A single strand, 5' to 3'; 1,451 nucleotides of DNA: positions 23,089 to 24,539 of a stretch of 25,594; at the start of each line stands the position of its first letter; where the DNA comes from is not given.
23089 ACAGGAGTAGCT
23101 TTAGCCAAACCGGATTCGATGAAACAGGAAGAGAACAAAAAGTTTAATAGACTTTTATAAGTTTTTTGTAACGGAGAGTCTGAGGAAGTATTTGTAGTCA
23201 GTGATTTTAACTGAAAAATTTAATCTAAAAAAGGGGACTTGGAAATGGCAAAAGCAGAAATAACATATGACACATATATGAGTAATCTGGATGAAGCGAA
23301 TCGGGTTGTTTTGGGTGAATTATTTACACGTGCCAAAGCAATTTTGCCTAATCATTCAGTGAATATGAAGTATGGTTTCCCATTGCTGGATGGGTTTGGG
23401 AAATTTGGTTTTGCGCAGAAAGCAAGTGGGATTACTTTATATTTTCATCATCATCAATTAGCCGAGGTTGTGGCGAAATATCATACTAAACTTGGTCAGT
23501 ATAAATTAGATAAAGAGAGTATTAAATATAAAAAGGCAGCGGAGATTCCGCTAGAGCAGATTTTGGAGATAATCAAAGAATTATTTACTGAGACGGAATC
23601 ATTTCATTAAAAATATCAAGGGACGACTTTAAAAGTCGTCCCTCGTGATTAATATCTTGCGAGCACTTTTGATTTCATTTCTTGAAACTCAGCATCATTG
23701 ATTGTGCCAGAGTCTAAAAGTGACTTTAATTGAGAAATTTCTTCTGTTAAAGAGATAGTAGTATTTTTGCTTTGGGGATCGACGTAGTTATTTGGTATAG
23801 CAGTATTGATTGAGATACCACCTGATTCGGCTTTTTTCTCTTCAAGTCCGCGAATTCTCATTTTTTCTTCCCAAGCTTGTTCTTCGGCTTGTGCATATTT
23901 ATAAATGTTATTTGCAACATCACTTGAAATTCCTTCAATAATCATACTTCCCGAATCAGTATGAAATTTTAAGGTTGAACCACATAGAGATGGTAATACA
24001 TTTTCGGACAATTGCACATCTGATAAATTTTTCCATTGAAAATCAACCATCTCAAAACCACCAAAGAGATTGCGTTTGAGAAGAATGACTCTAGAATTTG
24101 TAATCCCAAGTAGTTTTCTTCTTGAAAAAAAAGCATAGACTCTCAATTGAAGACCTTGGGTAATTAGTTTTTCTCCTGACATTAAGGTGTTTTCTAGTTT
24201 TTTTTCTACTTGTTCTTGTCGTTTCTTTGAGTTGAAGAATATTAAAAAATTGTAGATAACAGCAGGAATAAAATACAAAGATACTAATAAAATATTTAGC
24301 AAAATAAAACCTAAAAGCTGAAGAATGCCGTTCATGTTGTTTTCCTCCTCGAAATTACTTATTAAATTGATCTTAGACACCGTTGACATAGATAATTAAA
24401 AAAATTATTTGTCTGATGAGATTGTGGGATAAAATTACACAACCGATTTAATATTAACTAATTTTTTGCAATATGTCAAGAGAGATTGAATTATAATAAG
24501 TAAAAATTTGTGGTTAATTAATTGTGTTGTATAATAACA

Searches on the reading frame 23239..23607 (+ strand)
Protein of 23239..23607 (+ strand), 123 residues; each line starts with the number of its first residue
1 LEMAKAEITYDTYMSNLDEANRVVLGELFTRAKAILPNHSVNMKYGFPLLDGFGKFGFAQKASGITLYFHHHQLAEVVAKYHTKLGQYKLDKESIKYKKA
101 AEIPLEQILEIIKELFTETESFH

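Call 30: search_protein_families(library=pfam, proteins=[window:23239-23607:+])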
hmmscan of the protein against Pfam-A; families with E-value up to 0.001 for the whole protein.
window:23239-23607:+ (123 aa): 1 family
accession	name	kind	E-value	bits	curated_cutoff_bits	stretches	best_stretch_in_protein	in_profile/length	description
PF08818.16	DUF1801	-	2.9e-06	28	27.2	1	25-114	5-83/85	Domain of unknown function (DU1801)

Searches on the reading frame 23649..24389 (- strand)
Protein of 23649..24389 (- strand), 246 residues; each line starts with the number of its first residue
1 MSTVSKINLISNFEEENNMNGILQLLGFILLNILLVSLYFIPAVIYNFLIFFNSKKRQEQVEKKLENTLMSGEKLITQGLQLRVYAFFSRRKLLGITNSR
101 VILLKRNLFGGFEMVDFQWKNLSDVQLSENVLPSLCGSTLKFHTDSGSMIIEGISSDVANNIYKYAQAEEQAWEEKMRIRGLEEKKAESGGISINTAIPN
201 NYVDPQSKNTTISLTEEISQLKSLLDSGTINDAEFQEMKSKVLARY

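Call 30: search_protein_families(library=pfam, proteins=[window:23649-24389:-])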
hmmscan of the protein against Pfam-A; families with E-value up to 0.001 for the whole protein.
window:23649-24389:- (246 aa): 2 families
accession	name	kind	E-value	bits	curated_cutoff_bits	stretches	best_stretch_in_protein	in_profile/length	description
PF14470.12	bPH_3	-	1.3e-09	38.8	23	1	88-167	19-94/95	Bacterial PH domain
PF09851.14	SHOCT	-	1.7e-07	31.2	27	1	216-243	1-28/28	Short C-terminal domain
